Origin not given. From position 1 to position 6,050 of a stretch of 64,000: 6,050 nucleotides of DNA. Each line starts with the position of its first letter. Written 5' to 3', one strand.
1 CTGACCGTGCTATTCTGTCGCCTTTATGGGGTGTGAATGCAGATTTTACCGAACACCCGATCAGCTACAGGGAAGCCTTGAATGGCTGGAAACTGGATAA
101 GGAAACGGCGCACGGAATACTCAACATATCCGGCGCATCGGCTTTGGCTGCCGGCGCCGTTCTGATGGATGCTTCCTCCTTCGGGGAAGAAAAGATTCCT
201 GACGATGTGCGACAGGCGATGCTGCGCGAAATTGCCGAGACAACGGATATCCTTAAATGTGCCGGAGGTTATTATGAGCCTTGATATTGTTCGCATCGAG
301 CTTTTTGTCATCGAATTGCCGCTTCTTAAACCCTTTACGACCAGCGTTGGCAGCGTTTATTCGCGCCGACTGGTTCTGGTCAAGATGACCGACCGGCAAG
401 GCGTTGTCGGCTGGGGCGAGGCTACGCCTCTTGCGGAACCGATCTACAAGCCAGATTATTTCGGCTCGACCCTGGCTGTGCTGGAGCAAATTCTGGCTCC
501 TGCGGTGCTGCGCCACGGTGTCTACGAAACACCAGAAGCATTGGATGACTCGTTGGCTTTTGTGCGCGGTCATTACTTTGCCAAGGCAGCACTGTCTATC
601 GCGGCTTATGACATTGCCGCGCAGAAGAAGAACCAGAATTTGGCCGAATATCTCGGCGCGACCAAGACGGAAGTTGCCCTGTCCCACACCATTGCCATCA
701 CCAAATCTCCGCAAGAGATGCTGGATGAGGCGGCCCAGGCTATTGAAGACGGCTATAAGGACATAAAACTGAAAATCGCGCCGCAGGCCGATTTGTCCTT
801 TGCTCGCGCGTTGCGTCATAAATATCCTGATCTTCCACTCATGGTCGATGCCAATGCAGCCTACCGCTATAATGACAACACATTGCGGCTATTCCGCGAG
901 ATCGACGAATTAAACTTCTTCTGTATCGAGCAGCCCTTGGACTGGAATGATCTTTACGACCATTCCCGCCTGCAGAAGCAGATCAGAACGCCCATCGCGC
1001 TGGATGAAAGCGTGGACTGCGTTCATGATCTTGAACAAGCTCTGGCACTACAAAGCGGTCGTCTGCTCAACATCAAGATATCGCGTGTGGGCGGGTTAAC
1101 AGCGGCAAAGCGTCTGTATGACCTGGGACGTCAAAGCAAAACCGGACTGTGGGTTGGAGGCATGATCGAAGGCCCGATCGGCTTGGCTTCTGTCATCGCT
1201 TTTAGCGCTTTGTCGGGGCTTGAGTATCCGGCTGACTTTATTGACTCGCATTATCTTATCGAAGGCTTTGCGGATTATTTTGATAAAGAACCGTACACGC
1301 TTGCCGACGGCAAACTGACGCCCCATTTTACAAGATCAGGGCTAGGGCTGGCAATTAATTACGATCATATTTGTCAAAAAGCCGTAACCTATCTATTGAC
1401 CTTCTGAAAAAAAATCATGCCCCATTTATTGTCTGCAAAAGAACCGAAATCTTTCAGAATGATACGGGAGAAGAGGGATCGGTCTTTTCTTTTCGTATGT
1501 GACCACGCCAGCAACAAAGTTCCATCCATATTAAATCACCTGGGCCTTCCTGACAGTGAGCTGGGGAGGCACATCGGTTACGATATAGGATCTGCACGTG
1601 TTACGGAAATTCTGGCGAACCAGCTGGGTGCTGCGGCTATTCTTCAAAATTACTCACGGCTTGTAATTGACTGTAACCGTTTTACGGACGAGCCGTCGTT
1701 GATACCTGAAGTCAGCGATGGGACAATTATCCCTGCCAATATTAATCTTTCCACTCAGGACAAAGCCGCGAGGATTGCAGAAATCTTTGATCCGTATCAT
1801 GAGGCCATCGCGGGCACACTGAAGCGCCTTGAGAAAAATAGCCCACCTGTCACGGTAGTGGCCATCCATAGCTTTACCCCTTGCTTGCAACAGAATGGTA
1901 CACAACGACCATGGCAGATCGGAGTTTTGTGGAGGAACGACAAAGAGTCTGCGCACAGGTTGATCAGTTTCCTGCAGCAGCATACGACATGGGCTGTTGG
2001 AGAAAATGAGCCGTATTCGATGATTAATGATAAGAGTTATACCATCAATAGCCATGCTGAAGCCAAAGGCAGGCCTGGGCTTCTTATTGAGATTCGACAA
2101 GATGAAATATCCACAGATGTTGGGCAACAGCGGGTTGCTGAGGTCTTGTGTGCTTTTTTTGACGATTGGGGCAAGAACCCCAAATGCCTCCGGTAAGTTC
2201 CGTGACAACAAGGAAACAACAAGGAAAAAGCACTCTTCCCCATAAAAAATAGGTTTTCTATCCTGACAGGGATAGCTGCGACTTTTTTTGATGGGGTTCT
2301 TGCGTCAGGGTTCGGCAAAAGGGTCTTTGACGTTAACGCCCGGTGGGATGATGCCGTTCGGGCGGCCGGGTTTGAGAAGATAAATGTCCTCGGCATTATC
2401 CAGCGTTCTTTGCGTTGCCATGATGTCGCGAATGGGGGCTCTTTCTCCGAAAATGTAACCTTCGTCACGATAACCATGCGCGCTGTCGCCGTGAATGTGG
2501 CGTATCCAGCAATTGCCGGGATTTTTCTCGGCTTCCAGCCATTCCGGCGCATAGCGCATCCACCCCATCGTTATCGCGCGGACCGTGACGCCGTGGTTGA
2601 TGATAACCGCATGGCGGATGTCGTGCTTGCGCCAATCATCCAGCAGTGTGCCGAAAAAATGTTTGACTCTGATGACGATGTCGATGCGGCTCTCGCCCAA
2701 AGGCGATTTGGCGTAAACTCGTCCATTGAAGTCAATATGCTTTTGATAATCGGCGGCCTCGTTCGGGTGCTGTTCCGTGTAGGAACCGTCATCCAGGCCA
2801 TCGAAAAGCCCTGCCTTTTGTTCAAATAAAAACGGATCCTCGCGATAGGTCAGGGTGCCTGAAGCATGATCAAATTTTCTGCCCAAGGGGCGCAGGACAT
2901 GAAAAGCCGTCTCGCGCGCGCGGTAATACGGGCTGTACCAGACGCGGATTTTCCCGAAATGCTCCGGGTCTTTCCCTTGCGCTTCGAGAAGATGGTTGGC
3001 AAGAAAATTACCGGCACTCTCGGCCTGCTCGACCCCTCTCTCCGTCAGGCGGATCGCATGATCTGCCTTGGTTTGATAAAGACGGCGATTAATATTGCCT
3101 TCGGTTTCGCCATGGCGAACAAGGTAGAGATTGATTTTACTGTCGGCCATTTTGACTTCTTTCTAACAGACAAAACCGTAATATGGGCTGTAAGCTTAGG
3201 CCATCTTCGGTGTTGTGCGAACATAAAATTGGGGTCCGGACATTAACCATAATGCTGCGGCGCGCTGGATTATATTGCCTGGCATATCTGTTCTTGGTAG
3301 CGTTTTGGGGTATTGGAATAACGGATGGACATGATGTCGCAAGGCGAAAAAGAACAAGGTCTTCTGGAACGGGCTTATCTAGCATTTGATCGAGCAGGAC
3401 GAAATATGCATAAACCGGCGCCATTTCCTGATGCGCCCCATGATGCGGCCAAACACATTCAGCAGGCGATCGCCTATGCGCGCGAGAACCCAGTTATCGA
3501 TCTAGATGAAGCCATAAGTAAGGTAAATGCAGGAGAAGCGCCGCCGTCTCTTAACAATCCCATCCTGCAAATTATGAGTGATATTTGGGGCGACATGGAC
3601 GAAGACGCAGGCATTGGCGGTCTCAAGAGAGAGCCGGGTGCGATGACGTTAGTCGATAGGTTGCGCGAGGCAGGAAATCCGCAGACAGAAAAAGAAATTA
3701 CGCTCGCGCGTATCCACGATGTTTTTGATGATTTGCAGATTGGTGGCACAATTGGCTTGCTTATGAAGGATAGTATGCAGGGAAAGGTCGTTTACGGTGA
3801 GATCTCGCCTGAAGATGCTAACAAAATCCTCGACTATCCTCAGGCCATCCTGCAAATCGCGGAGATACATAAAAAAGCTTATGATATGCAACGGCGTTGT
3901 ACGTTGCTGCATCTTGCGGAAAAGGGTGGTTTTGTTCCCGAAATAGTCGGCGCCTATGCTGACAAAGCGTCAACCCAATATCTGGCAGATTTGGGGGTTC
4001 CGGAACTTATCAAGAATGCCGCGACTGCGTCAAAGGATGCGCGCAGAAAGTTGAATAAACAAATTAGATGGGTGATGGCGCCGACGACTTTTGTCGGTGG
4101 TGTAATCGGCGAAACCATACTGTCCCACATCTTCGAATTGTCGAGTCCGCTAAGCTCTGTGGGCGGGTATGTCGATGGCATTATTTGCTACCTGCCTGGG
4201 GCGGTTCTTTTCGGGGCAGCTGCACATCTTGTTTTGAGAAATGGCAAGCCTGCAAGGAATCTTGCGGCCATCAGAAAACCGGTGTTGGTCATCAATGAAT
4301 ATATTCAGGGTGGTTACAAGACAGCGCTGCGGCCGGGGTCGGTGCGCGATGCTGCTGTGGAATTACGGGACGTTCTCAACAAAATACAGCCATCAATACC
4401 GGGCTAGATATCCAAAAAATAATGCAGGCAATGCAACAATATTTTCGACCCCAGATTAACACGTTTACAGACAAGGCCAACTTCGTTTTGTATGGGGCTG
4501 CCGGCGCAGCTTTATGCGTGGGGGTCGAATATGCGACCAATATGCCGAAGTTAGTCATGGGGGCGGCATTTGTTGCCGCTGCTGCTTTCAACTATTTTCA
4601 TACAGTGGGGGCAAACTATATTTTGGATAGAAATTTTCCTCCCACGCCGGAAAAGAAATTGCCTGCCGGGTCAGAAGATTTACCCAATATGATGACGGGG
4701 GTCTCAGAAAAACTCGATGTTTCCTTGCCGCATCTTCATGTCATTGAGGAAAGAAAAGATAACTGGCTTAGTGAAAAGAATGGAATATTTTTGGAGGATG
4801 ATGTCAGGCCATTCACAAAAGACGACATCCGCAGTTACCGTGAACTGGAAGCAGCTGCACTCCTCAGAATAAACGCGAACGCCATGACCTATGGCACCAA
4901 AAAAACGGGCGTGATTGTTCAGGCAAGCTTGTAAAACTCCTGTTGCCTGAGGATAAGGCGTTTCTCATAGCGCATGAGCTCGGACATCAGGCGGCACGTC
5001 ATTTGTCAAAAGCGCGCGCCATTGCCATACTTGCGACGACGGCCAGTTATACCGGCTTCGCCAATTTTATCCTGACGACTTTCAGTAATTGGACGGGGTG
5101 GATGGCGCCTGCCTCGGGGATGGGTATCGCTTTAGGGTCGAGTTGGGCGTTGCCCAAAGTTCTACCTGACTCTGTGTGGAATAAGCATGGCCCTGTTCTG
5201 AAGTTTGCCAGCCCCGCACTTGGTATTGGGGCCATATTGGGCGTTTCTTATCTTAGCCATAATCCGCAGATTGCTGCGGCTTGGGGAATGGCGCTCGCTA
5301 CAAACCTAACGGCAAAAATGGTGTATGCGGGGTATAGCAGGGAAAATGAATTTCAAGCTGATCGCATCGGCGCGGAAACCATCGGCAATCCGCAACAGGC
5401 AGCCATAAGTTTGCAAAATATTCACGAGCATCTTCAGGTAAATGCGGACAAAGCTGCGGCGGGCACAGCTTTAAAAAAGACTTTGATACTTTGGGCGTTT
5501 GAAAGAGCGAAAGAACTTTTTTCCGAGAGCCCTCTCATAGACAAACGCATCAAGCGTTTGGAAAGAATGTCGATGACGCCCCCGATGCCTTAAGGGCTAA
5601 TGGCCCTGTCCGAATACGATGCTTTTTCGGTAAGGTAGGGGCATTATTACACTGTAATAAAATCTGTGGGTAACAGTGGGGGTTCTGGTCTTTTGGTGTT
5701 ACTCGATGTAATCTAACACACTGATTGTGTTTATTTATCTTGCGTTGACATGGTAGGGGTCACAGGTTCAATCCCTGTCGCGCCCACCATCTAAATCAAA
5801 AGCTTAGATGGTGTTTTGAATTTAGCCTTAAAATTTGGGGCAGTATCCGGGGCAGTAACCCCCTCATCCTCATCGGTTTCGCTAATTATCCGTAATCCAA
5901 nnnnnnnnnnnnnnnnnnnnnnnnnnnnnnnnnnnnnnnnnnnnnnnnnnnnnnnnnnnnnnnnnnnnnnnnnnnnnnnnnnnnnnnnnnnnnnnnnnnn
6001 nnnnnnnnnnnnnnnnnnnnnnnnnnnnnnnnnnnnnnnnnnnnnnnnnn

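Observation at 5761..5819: Orphan tRNA 3'-end fragment with its own terminator marks a likely genomic-island junction; the left ~5.8 kb is AT-rich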

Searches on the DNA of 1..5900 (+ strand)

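Call 50: search_dna_similar(query=window:1-5900:+, collection=plasmids, mode=distant, max_rows=10)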
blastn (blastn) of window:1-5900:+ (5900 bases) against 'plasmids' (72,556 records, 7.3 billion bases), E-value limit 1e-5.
Records with a match: 23; places in all: 23; records where one place covers at least 80% of the query: 0.
Best place of each record, by identity: >=99% 2; 95-99% 4; 90-95% 1; 80-90% 16.
By first word of the organism name: Azospirillum 15; Sinorhizobium 4; Shinella 1; Methylobacterium 1; Pelagibacterium 1; Sphingomonas 1.
By predicted mobility (MOB-suite, as given by PLSDB): non-mobilizable 17; mobilizable 6.
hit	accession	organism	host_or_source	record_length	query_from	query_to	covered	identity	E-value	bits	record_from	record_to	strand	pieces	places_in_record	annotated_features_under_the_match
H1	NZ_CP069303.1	Shinella sp. PSBB067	monoisolate,Minnesota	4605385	5743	5790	1%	95.8%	8e-11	79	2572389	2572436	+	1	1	none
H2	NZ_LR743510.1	Methylobacterium bullatum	-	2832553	5745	5790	1%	97.8%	8e-11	80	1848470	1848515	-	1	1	none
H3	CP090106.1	Sinorhizobium meliloti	Medicago,Cell culture,Plant nodule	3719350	5743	5791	1%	89.8%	5e-7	67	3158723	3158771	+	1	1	none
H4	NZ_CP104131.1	Sinorhizobium sp. K101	Phaseolus vulgaris,cell ...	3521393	5743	5791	1%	89.8%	5e-7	67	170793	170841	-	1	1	none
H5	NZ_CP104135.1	Sinorhizobium sp. C101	Phaseolus vulgaris,cell ...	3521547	5743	5791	1%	89.8%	5e-7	67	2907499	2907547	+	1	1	none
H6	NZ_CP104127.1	Sinorhizobium sp. M103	Phaseolus vulgaris,cell ...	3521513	5743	5791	1%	89.8%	5e-7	67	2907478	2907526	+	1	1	none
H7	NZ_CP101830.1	Pelagibacterium sp. H642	soil,desert land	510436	5741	5790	1%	88.0%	2e-6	64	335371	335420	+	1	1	none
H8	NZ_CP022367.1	Azospirillum sp. TSH58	single cell,paddy soils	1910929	5743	5790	1%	89.6%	2e-6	65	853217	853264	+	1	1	record has no annotation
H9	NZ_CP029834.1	Azospirillum ramasamyi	single cell,Cow dung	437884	5743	5790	1%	89.6%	2e-6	65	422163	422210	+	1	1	none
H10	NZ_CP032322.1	Azospirillum argentinense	soil sample,Agricultural field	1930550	5743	5790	1%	89.6%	2e-6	65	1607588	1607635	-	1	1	record has no annotation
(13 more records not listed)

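Call 51: search_dna_similar(query=window:1-5900:+, collection=phages, mode=distant, max_rows=10)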
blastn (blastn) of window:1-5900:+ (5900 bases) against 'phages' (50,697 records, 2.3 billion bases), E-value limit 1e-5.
Records with a match: 2; places in all: 3; records where one place covers at least 80% of the query: 0.
Best place of each record, by identity: 95-99% 1; 80-90% 1.
By first word of the organism name: Acetobacter 2.
By host as written in the record: Acetobacter sp. ATCC 21760 1; Acetobacter pasteurianus NBRC 109446 1.
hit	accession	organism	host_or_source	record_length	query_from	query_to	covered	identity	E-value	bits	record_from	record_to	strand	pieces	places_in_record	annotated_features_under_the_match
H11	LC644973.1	Acetobacter phage phiAX1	Acetobacter sp. ATCC 21760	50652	5745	5789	1%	97.8%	9e-11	78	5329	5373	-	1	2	none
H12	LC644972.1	Acetobacter phage phiAP1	Acetobacter pasteurianus NBRC 109446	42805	5742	5789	1%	87.5%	7e-6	61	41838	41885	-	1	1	none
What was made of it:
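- Tried and rejected: The left block gave no DNA match in plasmids or phages apart from the tRNA segment (calls 50, 51).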

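Call 52: get_annotated_region(hit=H11, flank=4000)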
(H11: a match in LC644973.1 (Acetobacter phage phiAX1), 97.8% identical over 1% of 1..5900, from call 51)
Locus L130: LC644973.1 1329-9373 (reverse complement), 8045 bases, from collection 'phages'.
description: Acetobacter phage phiAX1 DNA, complete genome.
organism: Acetobacter phage phiAX1 (NCBI taxid 2860314)
taxonomy: Viruses; Duplodnaviria; Heunggongvirae; Uroviricota; Caudoviricetes
host: Acetobacter sp. ATCC 21760; source: -; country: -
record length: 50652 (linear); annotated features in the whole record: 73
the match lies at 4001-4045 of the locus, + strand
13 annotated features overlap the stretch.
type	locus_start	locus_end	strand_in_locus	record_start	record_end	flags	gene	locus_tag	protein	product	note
CDS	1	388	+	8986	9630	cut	-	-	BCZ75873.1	hypothetical protein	PhiAX1_130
CDS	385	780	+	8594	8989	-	-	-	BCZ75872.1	hypothetical protein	PhiAX1_120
CDS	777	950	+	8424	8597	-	-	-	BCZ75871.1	hypothetical protein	PhiAX1_110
CDS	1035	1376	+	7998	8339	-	-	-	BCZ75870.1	hypothetical protein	PhiAX1_100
CDS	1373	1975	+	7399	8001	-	-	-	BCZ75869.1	hypothetical protein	PhiAX1_090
CDS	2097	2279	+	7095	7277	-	-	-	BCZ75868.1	hypothetical protein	PhiAX1_080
CDS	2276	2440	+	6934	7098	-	-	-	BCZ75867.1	hypothetical protein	PhiAX1_070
CDS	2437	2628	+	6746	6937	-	-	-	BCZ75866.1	hypothetical protein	PhiAX1_060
CDS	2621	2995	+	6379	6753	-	-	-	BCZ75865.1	hypothetical protein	PhiAX1_050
CDS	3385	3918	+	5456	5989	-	-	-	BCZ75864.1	integrase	PhiAX1_040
CDS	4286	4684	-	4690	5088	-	-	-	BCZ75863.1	VOC family protein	PhiAX1_030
CDS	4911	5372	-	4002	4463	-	-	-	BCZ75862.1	hypothetical protein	PhiAX1_020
CDS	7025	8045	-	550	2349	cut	-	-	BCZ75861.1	Xaa-Pro aminopeptidase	PhiAX1_010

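Call 53: get_annotated_region(hit=H12, flank=4000)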
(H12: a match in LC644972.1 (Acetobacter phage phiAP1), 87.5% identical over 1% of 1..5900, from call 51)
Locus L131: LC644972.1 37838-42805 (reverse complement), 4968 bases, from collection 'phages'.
description: Acetobacter phage phiAP1 DNA, complete genome.
organism: Acetobacter phage phiAP1 (NCBI taxid 2860312)
taxonomy: Viruses; Duplodnaviria; Heunggongvirae; Uroviricota; Caudoviricetes
host: Acetobacter pasteurianus NBRC 109446; source: -; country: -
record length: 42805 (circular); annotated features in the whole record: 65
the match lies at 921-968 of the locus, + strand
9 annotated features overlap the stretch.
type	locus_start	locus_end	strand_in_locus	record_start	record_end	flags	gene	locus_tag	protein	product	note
CDS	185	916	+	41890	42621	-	-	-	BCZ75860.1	hypothetical protein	PhiAP1_650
CDS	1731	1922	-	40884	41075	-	-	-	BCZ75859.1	hypothetical protein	PhiAP1_640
CDS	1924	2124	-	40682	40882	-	-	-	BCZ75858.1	hypothetical protein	PhiAP1_630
CDS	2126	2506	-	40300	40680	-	-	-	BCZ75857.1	hypothetical protein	PhiAP1_620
CDS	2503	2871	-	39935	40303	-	-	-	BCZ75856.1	hypothetical protein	PhiAP1_610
CDS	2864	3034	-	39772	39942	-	-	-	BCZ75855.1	hypothetical protein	PhiAP1_600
CDS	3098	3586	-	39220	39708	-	-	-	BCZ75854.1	hypothetical protein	PhiAP1_590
CDS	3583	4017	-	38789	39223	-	-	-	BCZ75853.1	hypothetical protein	PhiAP1_580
CDS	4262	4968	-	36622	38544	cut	-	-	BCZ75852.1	hypothetical protein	PhiAP1_570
